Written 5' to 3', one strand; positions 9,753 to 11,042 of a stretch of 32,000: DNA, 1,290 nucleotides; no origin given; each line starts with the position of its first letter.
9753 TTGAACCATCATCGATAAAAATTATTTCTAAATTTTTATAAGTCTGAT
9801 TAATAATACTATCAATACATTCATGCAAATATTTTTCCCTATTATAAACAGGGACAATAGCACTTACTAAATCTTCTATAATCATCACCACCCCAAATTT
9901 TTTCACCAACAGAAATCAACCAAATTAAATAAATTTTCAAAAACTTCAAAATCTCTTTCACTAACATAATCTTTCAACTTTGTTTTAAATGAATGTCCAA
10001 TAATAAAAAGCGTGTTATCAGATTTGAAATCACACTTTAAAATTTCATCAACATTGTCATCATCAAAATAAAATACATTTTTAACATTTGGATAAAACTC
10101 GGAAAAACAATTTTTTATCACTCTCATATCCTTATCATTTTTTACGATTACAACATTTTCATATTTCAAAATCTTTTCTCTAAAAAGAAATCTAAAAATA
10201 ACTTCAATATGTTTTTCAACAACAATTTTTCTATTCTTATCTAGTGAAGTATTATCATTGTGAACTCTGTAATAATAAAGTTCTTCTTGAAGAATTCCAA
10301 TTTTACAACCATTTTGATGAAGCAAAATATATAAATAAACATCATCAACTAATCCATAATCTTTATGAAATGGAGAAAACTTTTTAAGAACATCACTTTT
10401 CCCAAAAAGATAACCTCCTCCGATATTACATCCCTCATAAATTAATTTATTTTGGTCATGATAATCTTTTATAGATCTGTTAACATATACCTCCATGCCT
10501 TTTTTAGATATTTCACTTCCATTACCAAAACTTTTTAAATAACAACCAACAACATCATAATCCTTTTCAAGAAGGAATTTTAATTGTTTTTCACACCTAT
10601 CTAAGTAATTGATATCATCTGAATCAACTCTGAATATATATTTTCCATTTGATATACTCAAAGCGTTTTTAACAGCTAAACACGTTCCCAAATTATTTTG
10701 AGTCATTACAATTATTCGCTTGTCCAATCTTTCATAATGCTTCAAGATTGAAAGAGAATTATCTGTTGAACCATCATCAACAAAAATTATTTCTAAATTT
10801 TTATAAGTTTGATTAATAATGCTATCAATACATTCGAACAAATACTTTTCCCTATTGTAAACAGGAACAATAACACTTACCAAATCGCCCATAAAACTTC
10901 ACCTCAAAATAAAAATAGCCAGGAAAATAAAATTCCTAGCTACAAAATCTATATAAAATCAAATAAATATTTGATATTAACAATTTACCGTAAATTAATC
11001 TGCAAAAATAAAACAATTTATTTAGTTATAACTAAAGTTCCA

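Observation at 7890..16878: Nine-kb surface-protein and sugar-modification block with a non-canonical, exporter-less gene set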

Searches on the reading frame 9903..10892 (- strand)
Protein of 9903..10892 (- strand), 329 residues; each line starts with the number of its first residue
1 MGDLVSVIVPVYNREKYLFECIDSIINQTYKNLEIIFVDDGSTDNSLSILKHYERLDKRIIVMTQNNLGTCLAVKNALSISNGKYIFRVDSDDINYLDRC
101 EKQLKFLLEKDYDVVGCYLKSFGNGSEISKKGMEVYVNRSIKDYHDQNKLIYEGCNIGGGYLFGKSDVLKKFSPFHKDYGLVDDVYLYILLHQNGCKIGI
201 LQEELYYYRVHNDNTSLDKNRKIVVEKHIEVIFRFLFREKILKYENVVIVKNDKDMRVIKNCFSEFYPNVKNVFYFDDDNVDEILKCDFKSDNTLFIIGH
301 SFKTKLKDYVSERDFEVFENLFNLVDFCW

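Call 4: search_protein_families(library=pfam, proteins=[window:9903-10892:-], max_evalue=0.01)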
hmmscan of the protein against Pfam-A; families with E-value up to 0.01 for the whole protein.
window:9903-10892:- (329 aa): 4 families
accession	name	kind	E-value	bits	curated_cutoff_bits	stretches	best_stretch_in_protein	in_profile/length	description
PF00535.33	Glycos_transf_2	-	3.1e-35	122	23.3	1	6-160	1-156/168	Glycosyl transferase family 2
PF13641.12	Glyco_tranf_2_3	-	2.1e-11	44.7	27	1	5-127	3-130/230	Glycosyltransferase like family 2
PF10111.15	Glyco_tranf_2_2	-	6.3e-09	36.2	27.3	1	6-107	1-106/276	Glycosyltransferase like family 2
PF13704.12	Glyco_tranf_2_4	-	4.9e-05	24.2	27.5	1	33-107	20-97/98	Glycosyl transferase family 2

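Call 5: search_protein_families(library=ncbifam, proteins=[window:9903-10892:-], max_evalue=0.01)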
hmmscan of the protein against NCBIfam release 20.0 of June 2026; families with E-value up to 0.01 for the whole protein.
window:9903-10892:- (329 aa): 25 families
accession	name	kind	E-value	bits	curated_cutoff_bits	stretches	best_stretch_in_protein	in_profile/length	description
NF047683.1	TeichurnBiosyTuaG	equivalog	2.3e-28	99.5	400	1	3-219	6-214/252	teichuronic acid biosynthesis protein TuaG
NF053739.1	GlytfEpsEBac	equivalog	2.7e-28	98.7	450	1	5-220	3-212/265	glycosyltransferase EpsE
NF007482.0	PRK10073.1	equivalog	5.3e-27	94.7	423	1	4-119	7-122/334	glycosyltransferase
TIGR03937.1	PgaC_IcaA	equivalog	8.3e-18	64.5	422.3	1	4-94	46-137/407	poly-beta-1,6-N-acetyl-D-glucosamine synthase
TIGR03111.1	glyc2_xrt_Gpos1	hypoth_equivalog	5.7e-16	58.3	363.95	1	5-99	51-148/439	TIGR03111 family XrtG-associated glycosyltransferase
NF041875.1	EPS_EpsD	equivalog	3.2e-14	53.1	370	1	5-112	1-109/325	exopolysaccharide biosynthesis glycosyltransferase EpsD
NF050050.1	ProtGlycPglI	equivalog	1.8e-13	50.5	500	1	5-144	4-147/306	GalNAc(5)-diNAcBac-PP-undecaprenol beta-1,3-glucosyltransferase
TIGR04242.1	nodulat_NodC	equivalog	3.1e-12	46.1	550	1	5-102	50-151/395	chitooligosaccharide synthase NodC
NF007986.1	PRK10714.1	equivalog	7e-12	45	529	1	5-120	8-127/316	undecaprenyl-phosphate 4-deoxy-4-formamido-L-arabinose transferase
NF007453.0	PRK10018.1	equivalog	8e-12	45.4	382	1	4-99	7-103/280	colanic acid biosynthesis glycosyltransferase WcaA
TIGR04017.1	WcaA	equivalog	1.3e-11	44.6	495.75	1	4-99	6-102/279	colanic acid biosynthesis glycosyltransferase WcaA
NF041394.1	GtaseAglG_Halo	equivalog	2.4e-11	43.5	440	1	5-111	3-111/304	glucosyl-dolichyl phosphate glucuronosyltransferase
TIGR04283.1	glyco_like_mftF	equivalog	2.9e-11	43.4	182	1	5-205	1-182/221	TIGR04283 family arsenosugar biosynthesis glycosyltransferase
NF038302.1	EPS_HpsE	equivalog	8.1e-09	34.9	300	1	6-108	4-112/307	hormogonium polysaccharide biosynthesis glycosyltransferase HpsE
NF045692.1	OglycostaseCruG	equivalog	2e-08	33.6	600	1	5-114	43-159/386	2'-O-glycosyltransferase CruG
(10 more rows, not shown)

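Call 25: search_solved_structures(query=window:9903-10892:-, max_evalue=0.001)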
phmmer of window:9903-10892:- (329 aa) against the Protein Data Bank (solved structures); distinct sequences matched with E-value up to 0.001: 27.
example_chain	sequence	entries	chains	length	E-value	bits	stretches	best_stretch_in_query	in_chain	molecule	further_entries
5hea_A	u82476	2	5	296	3.1e-27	99.2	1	2-209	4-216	Putative glycosyltransferase (GalT1)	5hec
2z87_A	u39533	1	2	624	4.5e-23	85.5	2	4-245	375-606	Chondroitin synthase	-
2z86_A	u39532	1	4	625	4.6e-23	85.5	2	4-245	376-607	Chondroitin synthase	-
3bcv_A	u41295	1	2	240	1.5e-15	60.8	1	5-98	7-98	Putative glycosyltransferase protein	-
8vh7_A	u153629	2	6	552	7.6e-15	58.5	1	3-117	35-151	Heparosan synthase B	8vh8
8viw_A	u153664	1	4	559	7.8e-15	58.5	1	3-117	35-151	Heparosan synthase B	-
5tze_C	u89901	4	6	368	2.5e-12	50.2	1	6-211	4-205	Glycosyl transferase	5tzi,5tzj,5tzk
6p61_A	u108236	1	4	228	4.6e-12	49.4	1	4-118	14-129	Glycosyltransferase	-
5tz8_A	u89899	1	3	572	5e-12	49.2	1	6-210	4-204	Glycosyl transferase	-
6h1j_A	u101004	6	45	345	2.2e-09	40.5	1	5-215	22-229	Probable ss-1,3-N-acetylglucosaminyltransferase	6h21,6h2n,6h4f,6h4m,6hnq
8bz4_A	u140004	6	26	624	2.8e-08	36.9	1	5-208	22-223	Glycosyltransferase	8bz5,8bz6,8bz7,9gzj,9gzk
8bz8_A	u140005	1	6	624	1.4e-07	34.7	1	5-116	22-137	Glycosyltransferase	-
9hwj_A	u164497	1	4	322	2e-07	34.1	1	5-120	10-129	Undecaprenyl-phosphate 4-deoxy-4-formamido-L-arabinose transferase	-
9omm_A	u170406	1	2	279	6.3e-07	32.5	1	5-94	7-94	Glycosyltransferase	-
9omj_A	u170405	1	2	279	6.5e-07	32.4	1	5-94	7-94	Glycosyltransferase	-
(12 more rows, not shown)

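Call 56: search_protein_representatives(protein=window:9903-10892:-)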
Query: 329 residues. Proteins with E-value up to 0.001 (for the whole library): 360024; up to 1e-10: 138648; up to 1e-30: 1384. The best 150 are listed.
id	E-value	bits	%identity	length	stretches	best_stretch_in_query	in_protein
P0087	6.3e-101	354.6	41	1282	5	4-136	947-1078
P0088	5.6e-94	331.8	49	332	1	1-329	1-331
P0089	1.9e-89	316.9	34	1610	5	3-231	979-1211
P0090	4.3e-79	282.9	34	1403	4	4-222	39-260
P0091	1.5e-75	271.2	45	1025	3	5-125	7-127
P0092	3.0e-74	267.0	39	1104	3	5-222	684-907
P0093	5.5e-73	262.8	45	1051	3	5-115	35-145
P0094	5.6e-73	262.8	39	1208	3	5-136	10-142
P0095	1.9e-72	261.0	34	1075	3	5-218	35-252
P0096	1.9e-72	261.0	35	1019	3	5-221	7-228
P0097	5.0e-72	259.6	46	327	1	1-322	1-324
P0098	8.4e-72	258.9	40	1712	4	4-135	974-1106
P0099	1.5e-71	258.1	35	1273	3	5-241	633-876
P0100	3.2e-71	257.0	47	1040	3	5-131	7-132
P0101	7.4e-71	255.8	44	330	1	1-311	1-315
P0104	2.3e-70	254.2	36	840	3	5-310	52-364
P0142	7.0e-58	213.1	34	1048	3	5-288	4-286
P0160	2.6e-55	204.7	39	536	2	1-233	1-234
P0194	1.0e-51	192.9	31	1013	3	5-291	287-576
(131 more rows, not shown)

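Call 58: search_protein_families(library=pfam, proteins=[P0087, P0104, P0142, P0194, P0091, P0160], max_evalue=0.0001)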
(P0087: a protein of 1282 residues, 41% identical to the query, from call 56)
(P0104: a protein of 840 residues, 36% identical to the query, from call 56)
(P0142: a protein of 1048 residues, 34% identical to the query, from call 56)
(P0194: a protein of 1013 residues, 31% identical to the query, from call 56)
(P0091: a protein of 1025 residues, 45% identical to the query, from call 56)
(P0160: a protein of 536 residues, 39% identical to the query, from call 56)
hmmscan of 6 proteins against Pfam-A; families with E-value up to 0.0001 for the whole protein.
P0087 (1282 aa): 5 families
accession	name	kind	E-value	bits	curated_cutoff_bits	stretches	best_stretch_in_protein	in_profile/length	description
PF00535.33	Glycos_transf_2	-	1.4e-158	523.4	23.3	4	6-135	1-131/168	Glycosyl transferase family 2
PF10111.15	Glyco_tranf_2_2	-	3e-45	155.3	27.3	4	6-104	1-103/276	Glycosyltransferase like family 2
PF13641.12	Glyco_tranf_2_3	-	4.9e-44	151.5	27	4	948-1138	3-190/230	Glycosyltransferase like family 2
PF13704.12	Glyco_tranf_2_4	-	5.8e-14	52.8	27.5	0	15-95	4-84/98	Glycosyl transferase family 2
PF03271.22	EB1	-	3.2e-05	24.6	27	0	661-683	12-24/41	EB1-like C-terminal motif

P0104 (840 aa): 4 families
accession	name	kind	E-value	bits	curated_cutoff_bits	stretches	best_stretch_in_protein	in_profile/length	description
PF00535.33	Glycos_transf_2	-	4.3e-117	388.4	23.3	3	693-821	1-130/168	Glycosyl transferase family 2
PF10111.15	Glyco_tranf_2_2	-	4e-40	138.5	27.3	3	693-794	1-106/276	Glycosyltransferase like family 2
PF13641.12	Glyco_tranf_2_3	-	1.4e-27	97.7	27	3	50-150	1-107/230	Glycosyltransferase like family 2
PF13704.12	Glyco_tranf_2_4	-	2.1e-13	51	27.5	0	700-786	2-88/98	Glycosyl transferase family 2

P0142 (1048 aa): 4 families
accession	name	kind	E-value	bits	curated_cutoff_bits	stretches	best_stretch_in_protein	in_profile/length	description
PF00535.33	Glycos_transf_2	-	3.7e-114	378.8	23.3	3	712-842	1-131/168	Glycosyl transferase family 2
PF10111.15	Glyco_tranf_2_2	-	1.1e-40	140.4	27.3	3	712-834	1-131/276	Glycosyltransferase like family 2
PF13641.12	Glyco_tranf_2_3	-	2.9e-29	103.2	27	3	709-808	1-105/230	Glycosyltransferase like family 2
PF13704.12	Glyco_tranf_2_4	-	1.6e-12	48.2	27.5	0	719-805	2-87/98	Glycosyl transferase family 2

P0194 (1013 aa): 4 families
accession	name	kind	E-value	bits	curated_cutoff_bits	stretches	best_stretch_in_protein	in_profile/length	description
PF00535.33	Glycos_transf_2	-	1.6e-101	337.7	23.3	3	288-437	1-146/168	Glycosyl transferase family 2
PF10111.15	Glyco_tranf_2_2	-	1.4e-35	123.6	27.3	3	288-387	1-104/276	Glycosyltransferase like family 2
PF13641.12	Glyco_tranf_2_3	-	3.1e-24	86.7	27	3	287-389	3-111/230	Glycosyltransferase like family 2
PF13704.12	Glyco_tranf_2_4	-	1.3e-11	45.3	27.5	0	5-91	2-88/98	Glycosyl transferase family 2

P0091 (1025 aa): 4 families
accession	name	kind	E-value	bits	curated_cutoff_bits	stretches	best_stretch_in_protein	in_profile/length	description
PF00535.33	Glycos_transf_2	-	5.8e-119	394.4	23.3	3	640-801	1-161/168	Glycosyl transferase family 2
PF10111.15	Glyco_tranf_2_2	-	1.7e-41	143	27.3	3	640-746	1-111/276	Glycosyltransferase like family 2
PF13641.12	Glyco_tranf_2_3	-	1.1e-31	111.1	27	3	637-754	1-122/230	Glycosyltransferase like family 2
PF13704.12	Glyco_tranf_2_4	-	2.6e-16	60.4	27.5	0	648-730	3-85/98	Glycosyl transferase family 2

P0160 (536 aa): 5 families
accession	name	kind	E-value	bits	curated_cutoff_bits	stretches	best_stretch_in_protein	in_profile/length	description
PF00535.33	Glycos_transf_2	-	2.3e-84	281.8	23.3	2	6-172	1-164/168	Glycosyl transferase family 2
PF10111.15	Glyco_tranf_2_2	-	3.3e-27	96.1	27.3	2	6-132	1-136/276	Glycosyltransferase like family 2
PF13641.12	Glyco_tranf_2_3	-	1.5e-20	74.7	27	2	293-413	1-127/230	Glycosyltransferase like family 2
PF13704.12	Glyco_tranf_2_4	-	1.9e-10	41.5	27.5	0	303-391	2-90/98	Glycosyl transferase family 2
PF00483.29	NTP_transferase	-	7.8e-05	22.8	21.2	0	294-400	20-127/245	Nucleotidyl transferase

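Call 75: predict_structure(alignment_id=A6)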
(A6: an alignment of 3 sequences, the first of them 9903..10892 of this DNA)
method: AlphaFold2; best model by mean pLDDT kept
length: 329 residues; sequences in the alignment: 3
mean_pLDDT: 50.0   pTM: 0.44
mean pLDDT of the five models: 50.0, 49.6, 48.4, 46.8, 46.8
residues with pLDDT >= 90: 2; 70-90: 55; 50-70: 78; < 50: 194
segments of 3 or more residues with pLDDT < 50: 1-10, 12-22, 28-31, 65-108, 112-221, 316-319, 325-329
pLDDT, mean of each block of 10 residues (from residue 1): 39 43 48 53 57 63 46 34 34 38 49 39 33 38 34 33 44 32 43 38 32 31 53 63 82 78 84 86 78 70 57 51 46
secondary structure, 60 per line:
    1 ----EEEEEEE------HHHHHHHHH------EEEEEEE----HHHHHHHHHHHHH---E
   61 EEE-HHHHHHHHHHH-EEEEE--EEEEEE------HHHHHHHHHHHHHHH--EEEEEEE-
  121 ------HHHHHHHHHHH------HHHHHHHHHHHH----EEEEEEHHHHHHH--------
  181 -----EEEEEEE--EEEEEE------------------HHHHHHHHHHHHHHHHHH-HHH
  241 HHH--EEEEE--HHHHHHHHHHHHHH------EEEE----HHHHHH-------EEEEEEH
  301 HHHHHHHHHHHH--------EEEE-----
elements in order: E5-11 H18-26 E33-39 H44-56 E60-63 H65-75 E77-81 E84-89 H96-110 E113-119 H127-137 H144-155 E160-165 H166-172 E186-192 E195-200 H219-236 H238-243 E246-250 H253-266 E273-276 H281-286 E294-299 H300-312 E321-324

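Call 76: list_cluster_members(proteins=[P0087, P0091, P0104, P0142, P0089, P0093, P0100, P0160])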
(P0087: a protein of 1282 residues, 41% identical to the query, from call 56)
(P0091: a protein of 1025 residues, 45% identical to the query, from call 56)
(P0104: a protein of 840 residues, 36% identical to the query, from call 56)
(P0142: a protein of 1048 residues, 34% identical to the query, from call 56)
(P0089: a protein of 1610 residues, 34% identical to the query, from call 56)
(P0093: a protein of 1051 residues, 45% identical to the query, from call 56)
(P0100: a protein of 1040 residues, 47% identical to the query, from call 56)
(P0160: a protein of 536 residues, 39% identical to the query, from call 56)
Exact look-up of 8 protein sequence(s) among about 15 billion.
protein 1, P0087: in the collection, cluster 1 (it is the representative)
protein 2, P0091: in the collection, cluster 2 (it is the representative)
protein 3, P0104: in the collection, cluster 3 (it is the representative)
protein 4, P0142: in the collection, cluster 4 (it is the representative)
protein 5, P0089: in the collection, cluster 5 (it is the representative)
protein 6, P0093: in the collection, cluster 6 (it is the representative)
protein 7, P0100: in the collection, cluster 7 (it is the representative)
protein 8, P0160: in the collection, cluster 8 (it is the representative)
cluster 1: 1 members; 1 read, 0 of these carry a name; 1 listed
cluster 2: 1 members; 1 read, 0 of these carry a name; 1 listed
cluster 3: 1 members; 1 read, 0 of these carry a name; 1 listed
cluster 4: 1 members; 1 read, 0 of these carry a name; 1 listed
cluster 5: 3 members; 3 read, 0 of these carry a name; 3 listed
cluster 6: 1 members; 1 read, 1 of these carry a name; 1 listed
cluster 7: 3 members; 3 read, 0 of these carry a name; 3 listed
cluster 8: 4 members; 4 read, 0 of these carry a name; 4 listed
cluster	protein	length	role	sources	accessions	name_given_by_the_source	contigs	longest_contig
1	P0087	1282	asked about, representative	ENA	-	-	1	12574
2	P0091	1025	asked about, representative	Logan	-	-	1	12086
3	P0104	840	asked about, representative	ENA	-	-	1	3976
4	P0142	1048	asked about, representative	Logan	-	-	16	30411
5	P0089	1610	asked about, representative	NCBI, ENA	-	-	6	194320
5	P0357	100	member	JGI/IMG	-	-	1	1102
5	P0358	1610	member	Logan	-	-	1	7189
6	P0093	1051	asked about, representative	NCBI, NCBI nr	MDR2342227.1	MAG: glycosyltransferase, partial [Campylobacteraceae bacterium] | glycosyltransferase [Campylobacteraceae bacterium]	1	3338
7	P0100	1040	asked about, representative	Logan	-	-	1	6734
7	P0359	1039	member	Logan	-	-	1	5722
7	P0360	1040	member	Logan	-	-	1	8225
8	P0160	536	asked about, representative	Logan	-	-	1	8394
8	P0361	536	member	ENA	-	-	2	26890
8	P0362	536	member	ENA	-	-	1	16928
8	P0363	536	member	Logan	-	-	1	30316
